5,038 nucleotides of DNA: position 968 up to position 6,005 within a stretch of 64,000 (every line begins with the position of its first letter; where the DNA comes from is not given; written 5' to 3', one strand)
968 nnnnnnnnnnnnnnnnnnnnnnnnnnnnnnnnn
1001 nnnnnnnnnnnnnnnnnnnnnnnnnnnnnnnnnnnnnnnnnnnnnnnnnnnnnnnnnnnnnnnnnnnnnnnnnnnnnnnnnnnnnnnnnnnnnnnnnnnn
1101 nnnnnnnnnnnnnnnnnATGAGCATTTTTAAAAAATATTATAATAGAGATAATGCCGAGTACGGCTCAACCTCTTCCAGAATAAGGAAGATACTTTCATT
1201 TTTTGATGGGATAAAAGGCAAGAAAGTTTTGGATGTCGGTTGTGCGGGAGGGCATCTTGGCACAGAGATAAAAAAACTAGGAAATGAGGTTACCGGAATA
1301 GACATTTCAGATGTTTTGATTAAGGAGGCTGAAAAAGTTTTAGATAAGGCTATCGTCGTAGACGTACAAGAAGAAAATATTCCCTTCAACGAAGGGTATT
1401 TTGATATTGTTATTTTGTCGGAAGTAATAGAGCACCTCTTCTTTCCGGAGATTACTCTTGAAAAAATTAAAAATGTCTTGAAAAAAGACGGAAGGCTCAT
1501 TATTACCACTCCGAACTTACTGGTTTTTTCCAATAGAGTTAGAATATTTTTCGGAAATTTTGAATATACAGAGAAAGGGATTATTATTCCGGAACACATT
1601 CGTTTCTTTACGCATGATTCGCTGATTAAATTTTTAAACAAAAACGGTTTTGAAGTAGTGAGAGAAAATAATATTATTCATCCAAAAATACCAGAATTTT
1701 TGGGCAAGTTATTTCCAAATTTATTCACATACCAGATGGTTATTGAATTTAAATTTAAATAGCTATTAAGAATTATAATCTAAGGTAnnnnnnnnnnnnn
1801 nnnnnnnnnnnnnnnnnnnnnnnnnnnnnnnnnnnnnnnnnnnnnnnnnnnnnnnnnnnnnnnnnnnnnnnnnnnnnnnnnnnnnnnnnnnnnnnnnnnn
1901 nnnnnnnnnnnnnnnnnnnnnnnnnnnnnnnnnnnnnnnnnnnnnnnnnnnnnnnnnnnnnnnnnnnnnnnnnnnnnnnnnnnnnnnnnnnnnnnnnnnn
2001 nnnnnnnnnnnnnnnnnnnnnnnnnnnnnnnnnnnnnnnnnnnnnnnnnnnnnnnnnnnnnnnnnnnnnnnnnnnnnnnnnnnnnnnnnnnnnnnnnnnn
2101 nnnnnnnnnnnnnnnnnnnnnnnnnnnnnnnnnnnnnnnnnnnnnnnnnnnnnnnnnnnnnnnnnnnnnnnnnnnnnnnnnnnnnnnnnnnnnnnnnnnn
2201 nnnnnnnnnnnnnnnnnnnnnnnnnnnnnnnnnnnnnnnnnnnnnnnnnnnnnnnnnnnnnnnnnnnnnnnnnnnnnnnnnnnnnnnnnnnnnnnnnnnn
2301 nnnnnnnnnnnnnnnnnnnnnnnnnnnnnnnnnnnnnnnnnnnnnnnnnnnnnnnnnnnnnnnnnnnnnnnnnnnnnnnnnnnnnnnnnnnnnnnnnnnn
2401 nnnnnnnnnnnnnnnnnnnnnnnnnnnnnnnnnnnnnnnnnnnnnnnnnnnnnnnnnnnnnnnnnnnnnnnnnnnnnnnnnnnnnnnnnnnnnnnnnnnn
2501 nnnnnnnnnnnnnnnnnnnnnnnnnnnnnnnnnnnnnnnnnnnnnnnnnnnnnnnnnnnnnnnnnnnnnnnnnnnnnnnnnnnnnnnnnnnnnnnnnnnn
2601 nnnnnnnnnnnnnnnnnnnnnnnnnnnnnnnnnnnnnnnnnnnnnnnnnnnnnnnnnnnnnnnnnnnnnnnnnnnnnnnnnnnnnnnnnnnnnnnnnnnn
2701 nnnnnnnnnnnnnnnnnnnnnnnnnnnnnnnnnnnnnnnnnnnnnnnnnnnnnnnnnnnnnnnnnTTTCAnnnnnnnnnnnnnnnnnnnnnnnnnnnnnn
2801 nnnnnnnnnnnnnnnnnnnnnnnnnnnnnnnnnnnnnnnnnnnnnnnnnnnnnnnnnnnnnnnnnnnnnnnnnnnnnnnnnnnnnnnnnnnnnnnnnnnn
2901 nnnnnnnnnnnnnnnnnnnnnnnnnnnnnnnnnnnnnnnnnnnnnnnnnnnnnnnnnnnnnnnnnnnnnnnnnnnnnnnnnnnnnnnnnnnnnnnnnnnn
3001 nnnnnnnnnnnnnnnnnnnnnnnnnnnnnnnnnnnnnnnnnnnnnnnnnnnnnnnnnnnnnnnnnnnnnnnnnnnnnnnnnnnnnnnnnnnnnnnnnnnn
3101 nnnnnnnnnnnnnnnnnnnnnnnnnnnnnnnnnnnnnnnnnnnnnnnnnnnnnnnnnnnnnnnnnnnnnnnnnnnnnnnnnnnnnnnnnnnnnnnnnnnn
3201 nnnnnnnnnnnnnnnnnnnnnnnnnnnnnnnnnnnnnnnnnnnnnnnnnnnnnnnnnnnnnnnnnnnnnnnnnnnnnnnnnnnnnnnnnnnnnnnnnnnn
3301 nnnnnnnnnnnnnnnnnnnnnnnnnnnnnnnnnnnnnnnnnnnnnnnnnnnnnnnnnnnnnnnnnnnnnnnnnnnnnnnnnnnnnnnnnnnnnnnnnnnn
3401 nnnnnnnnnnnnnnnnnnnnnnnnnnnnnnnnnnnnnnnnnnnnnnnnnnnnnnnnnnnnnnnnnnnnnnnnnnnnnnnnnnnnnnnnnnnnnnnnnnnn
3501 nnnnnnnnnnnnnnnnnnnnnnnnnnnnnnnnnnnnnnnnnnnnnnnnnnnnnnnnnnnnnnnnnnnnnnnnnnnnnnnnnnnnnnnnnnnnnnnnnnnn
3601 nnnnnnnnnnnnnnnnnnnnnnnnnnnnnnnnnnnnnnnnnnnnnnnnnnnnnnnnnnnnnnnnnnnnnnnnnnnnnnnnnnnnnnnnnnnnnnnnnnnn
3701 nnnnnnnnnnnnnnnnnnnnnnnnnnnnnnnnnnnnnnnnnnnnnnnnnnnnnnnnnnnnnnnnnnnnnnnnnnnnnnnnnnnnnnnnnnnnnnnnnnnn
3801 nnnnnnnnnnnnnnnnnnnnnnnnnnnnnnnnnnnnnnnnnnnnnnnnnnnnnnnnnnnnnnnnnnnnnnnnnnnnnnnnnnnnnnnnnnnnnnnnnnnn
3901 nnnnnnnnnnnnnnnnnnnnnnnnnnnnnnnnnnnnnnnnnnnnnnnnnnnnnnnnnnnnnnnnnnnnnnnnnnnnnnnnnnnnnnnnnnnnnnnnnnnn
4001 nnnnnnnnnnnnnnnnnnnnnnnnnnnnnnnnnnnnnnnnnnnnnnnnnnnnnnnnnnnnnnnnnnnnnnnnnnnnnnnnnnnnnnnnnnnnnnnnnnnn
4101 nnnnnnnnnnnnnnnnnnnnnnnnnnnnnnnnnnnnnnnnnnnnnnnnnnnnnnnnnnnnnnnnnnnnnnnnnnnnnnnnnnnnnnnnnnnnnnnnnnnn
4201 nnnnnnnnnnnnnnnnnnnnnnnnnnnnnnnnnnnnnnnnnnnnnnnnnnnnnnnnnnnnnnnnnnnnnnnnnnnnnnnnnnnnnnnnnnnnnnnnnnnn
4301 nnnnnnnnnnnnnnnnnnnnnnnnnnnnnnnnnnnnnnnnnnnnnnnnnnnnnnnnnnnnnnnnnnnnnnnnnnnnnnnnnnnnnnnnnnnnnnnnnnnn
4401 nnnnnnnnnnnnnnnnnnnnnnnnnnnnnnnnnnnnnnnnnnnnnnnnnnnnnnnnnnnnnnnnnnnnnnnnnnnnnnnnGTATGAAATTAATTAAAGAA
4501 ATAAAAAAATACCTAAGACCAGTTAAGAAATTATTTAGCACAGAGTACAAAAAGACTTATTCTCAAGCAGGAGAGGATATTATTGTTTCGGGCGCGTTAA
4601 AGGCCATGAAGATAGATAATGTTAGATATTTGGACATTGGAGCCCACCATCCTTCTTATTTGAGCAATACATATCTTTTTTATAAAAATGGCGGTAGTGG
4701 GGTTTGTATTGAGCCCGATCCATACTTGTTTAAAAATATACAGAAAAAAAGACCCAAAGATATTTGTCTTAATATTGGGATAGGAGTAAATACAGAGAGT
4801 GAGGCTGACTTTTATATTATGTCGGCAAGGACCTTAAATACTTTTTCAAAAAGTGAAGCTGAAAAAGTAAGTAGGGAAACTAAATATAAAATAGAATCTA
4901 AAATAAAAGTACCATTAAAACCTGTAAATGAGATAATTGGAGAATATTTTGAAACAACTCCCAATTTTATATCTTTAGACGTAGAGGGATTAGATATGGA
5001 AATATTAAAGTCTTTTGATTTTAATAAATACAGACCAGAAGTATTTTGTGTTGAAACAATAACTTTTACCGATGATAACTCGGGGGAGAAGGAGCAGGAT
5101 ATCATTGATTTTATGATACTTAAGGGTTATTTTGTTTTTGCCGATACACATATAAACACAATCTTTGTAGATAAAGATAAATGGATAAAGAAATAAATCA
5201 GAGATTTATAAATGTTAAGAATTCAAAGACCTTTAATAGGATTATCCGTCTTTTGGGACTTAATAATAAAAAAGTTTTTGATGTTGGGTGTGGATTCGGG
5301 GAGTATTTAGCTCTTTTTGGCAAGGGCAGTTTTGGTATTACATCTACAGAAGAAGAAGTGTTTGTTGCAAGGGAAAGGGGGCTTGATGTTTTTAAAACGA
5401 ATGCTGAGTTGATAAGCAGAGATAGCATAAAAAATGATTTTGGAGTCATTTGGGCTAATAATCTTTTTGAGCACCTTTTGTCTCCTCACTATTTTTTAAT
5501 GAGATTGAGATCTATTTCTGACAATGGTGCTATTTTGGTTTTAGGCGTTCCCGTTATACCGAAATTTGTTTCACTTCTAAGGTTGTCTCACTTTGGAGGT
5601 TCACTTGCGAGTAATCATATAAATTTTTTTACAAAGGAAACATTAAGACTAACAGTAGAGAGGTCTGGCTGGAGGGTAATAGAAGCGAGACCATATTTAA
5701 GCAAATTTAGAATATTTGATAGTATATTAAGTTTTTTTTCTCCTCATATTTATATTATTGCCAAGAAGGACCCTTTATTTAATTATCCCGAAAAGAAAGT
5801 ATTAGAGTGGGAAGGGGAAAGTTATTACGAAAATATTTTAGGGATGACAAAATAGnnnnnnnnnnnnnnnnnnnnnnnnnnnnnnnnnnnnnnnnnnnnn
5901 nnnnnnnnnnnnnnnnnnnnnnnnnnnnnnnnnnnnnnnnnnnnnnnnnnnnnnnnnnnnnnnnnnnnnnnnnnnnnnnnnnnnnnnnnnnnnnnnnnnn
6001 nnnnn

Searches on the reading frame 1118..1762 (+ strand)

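Call 66: search_protein_families(library=pfam, proteins=[window:1118-1762:+], max_evalue=0.001)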
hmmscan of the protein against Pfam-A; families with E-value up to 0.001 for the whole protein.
window:1118-1762:+ (214 aa): 14 families
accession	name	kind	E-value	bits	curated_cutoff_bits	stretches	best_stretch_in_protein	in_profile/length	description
PF13489.12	Methyltransf_23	-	4.8e-24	85.4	27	1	23-182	10-163/164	Methyltransferase domain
PF13847.12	Methyltransf_31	-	3.4e-19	69.4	27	1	33-133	3-113/145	Methyltransferase domain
PF08241.18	Methyltransf_11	-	2e-18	67.3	21.2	1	38-129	1-95/95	Methyltransferase domain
PF08242.18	Methyltransf_12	-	7.2e-15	56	30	1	38-127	1-98/98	Methyltransferase domain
PF13649.12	Methyltransf_25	-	4.4e-14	53.4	27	1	37-125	1-97/97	Methyltransferase domain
PF07021.18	MetW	-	3.5e-08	33.8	21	1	33-145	13-123/193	Methionine biosynthesis protein MetW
PF08003.17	Methyltransf_9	-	1.5e-07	31.2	23.8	1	22-150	104-236/315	Protein of unknown function (DUF1698)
PF01209.24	Ubie_methyltran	-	3.1e-06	27.2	20.1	1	28-129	42-151/233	ubiE/COQ5 methyltransferase family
PF02353.26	CMAS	-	3.1e-06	27.1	27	1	20-184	49-216/273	Mycolic acid cyclopropane synthetase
PF05175.20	MTS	-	3.5e-05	24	23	1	26-152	24-161/170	Methyltransferase small domain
PF05401.17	NodS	-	8.9e-05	22.9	24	1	21-132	30-147/201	Nodulation protein S (NodS)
PF06325.19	PrmA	-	0.00012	22.1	22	1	33-129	161-258/296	Ribosomal protein L11 methyltransferase (PrmA)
PF05219.18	DREV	-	0.00029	20.5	26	1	30-180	91-235/265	DREV methyltransferase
PF03848.20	TehB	-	0.00039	20.4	20.4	1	24-119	21-119/193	Tellurite resistance protein TehB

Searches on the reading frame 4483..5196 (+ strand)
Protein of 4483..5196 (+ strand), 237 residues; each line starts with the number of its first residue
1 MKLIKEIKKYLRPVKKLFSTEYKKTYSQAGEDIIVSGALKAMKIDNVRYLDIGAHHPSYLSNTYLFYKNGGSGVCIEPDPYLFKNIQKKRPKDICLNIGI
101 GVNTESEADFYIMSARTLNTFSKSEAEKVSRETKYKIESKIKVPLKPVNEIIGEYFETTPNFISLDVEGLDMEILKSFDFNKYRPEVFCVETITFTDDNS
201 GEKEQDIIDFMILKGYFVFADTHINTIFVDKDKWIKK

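Call 66: search_protein_families(library=pfam, proteins=[window:4483-5196:+], max_evalue=0.001)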
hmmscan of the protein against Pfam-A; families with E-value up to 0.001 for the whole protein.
window:4483-5196:+ (237 aa): 1 family
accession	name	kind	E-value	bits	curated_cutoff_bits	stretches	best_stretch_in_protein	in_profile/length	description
PF05050.19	Methyltransf_21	-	5e-21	76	22.7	1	51-216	1-171/173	Methyltransferase FkbM domain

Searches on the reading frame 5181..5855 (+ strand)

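Call 66: search_protein_families(library=pfam, proteins=[window:5181-5855:+], max_evalue=0.001)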
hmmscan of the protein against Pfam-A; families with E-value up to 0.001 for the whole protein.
window:5181-5855:+ (224 aa): 1 family
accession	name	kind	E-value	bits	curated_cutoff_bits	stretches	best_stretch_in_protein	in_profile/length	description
PF13489.12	Methyltransf_23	-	2.8e-10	40.6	27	1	21-168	13-163/164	Methyltransferase domain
